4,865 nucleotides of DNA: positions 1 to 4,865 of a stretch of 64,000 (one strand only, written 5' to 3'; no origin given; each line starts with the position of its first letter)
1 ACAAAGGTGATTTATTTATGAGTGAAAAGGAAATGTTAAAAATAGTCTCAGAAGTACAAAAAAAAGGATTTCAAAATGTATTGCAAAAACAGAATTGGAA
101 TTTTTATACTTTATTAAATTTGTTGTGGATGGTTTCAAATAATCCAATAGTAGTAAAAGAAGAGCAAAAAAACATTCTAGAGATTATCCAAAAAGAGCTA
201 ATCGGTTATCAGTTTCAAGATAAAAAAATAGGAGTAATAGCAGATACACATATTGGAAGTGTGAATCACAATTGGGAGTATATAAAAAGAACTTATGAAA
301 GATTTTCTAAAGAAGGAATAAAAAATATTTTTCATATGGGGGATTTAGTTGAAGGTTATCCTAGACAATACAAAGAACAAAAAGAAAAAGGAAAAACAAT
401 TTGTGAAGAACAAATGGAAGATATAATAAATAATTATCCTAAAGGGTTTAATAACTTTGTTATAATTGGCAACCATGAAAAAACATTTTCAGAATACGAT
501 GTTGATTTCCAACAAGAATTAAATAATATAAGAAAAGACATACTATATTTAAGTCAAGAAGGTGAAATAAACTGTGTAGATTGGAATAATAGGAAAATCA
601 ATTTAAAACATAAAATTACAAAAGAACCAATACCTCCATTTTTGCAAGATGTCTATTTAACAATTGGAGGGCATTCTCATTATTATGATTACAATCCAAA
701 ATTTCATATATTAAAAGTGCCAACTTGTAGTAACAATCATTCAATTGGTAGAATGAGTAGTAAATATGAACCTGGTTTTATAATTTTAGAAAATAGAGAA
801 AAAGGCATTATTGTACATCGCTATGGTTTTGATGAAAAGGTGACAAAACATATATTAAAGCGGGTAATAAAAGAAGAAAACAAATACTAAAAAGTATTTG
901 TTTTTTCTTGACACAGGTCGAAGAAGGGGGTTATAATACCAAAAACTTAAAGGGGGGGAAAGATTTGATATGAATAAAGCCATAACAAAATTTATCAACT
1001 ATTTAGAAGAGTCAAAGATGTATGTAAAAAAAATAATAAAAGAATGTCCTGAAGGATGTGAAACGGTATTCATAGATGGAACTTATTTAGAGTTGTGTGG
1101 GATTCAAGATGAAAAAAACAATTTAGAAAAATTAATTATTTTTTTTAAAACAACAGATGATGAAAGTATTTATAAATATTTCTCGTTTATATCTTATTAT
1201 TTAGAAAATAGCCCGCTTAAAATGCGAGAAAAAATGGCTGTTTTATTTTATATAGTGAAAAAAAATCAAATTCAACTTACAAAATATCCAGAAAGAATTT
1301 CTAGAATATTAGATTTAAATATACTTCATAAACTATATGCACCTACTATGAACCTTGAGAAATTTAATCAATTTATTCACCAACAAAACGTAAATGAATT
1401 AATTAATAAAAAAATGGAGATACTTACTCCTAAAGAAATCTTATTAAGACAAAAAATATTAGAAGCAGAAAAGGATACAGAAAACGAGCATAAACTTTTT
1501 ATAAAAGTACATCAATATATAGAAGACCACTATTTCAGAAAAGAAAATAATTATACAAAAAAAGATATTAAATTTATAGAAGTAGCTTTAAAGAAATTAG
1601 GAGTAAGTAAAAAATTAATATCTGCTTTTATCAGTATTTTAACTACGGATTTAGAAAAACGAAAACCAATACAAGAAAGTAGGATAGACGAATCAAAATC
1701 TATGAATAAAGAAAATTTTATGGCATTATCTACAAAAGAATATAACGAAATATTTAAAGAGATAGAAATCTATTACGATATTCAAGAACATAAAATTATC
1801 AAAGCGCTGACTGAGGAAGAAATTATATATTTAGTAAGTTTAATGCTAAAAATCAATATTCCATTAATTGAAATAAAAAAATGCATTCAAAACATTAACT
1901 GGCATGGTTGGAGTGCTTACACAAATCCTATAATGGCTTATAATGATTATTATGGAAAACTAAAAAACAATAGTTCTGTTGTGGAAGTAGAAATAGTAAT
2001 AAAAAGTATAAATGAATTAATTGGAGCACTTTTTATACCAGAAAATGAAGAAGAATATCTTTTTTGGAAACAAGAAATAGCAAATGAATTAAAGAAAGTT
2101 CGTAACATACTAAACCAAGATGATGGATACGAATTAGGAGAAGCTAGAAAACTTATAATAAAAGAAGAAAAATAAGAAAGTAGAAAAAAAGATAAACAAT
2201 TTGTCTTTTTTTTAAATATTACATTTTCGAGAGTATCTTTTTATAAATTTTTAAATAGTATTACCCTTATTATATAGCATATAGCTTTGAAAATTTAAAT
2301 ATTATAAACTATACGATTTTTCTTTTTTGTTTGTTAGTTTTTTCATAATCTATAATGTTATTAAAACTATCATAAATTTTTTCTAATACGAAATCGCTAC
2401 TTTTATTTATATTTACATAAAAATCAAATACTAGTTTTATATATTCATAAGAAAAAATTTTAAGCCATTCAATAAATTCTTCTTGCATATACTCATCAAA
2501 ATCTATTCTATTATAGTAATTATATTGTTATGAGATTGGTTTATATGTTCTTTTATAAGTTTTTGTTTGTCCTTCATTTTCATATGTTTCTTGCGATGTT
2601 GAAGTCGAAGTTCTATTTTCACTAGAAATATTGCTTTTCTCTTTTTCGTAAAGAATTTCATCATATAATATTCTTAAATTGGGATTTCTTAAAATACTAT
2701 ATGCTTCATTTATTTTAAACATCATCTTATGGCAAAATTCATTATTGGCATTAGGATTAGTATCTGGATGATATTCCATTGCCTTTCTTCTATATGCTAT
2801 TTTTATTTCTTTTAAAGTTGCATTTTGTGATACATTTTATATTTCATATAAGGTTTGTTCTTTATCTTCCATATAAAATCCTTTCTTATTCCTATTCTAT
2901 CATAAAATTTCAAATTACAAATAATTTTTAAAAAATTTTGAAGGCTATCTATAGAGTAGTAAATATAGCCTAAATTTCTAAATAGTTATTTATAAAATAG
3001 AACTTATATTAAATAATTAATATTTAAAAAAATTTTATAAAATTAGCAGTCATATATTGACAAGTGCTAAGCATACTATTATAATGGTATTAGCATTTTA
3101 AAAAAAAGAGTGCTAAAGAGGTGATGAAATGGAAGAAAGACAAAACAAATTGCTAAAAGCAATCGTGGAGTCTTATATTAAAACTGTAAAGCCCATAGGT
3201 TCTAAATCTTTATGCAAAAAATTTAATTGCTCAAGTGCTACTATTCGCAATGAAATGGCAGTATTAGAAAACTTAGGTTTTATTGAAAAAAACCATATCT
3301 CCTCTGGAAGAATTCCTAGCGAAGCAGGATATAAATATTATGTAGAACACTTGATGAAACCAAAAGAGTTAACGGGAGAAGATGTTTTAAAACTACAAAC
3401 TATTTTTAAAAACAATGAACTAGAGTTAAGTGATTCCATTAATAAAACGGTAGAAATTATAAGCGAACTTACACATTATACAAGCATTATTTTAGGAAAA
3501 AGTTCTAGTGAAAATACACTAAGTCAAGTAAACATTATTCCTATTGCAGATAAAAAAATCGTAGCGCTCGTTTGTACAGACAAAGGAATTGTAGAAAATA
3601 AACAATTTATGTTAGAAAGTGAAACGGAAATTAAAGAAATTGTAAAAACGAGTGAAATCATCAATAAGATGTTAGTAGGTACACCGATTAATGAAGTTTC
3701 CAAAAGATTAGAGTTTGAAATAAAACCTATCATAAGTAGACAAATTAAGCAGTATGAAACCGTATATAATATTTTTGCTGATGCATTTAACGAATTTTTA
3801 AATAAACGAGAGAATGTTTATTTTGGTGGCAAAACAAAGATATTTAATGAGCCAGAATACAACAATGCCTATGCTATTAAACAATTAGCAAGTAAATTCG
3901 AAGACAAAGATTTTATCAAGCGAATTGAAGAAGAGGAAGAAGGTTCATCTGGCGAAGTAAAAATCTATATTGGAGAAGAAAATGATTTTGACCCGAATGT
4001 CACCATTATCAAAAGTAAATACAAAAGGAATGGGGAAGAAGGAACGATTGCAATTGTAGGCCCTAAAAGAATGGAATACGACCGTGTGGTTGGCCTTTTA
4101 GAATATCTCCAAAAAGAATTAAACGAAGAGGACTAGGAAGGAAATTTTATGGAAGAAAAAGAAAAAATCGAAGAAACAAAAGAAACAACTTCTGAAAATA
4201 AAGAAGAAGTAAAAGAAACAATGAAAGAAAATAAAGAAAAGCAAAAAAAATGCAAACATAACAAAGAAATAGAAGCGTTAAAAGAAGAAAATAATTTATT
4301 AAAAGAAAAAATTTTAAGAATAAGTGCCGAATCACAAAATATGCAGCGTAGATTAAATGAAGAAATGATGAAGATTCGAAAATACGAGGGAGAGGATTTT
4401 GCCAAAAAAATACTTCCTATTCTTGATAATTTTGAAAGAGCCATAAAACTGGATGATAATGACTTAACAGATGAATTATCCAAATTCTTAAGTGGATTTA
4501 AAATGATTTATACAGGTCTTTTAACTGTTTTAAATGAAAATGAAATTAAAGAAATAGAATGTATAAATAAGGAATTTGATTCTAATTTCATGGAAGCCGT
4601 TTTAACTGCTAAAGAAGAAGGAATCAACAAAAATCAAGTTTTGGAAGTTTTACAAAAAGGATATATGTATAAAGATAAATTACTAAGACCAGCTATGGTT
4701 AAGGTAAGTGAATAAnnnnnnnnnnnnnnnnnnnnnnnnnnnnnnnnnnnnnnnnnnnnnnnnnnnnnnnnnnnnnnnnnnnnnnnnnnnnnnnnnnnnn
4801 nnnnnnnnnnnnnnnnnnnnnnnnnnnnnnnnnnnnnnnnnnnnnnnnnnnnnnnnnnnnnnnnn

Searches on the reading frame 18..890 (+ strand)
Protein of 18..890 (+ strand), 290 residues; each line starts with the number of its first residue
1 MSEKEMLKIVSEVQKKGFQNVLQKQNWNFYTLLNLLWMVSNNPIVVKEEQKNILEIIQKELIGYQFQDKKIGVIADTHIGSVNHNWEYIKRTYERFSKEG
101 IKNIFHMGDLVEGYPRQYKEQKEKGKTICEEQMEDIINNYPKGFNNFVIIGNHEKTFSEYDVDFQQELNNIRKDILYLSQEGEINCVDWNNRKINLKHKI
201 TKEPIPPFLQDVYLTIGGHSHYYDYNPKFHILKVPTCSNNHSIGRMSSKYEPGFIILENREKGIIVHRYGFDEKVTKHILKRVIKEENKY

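Call 30: search_protein_families(library=pfam, proteins=[window:18-890:+], max_evalue=0.00001)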
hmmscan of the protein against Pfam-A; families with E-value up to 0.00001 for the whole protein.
window:18-890:+ (290 aa): 1 family
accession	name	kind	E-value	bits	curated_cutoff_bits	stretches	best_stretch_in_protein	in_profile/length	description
PF12850.12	Metallophos_2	-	3e-06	27.8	27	1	70-228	2-124/154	Calcineurin-like phosphoesterase superfamily domain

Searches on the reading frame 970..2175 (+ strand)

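Call 30: search_protein_families(library=pfam, proteins=[window:970-2175:+], max_evalue=0.00001)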
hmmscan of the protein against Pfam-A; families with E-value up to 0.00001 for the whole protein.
window:970-2175:+ (401 aa): 0 families

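Call 35: search_protein_families(library=pfam, proteins=[window:970-2175:+], max_evalue=0.1)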
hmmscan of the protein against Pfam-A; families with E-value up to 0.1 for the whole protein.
window:970-2175:+ (401 aa): 1 family
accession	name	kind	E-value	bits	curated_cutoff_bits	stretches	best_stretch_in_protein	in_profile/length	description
PF07199.16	DUF1411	-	0.056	13.6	22.3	0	91-178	102-181/194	Protein of unknown function (DUF1411)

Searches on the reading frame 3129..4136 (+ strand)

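Call 30: search_protein_families(library=pfam, proteins=[window:3129-4136:+], max_evalue=0.00001)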
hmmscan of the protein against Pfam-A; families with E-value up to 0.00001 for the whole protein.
window:3129-4136:+ (335 aa): 2 families
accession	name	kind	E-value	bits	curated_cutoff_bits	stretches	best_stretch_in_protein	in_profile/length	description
PF01628.27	HrcA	-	6.9e-47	160.6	22.2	1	103-321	3-215/215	HrcA protein C terminal domain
PF03444.21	HrcA_DNA-bdg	-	5.3e-06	26.4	21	0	4-55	5-56/79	Winged helix-turn-helix transcription repressor, HrcA DNA-binding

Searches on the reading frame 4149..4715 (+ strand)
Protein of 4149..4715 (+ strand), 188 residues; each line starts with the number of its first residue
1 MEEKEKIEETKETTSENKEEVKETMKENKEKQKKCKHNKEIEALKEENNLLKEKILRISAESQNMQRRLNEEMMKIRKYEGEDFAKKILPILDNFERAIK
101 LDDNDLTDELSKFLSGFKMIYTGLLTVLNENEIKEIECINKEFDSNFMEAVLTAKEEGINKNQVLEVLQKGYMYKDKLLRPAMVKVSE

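Call 30: search_protein_families(library=pfam, proteins=[window:4149-4715:+], max_evalue=0.00001)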
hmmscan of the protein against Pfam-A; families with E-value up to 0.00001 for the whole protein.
window:4149-4715:+ (188 aa): 1 family
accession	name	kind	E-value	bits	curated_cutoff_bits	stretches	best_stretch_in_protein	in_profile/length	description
PF01025.24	GrpE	-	7e-45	153.1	25.8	1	25-188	4-165/165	GrpE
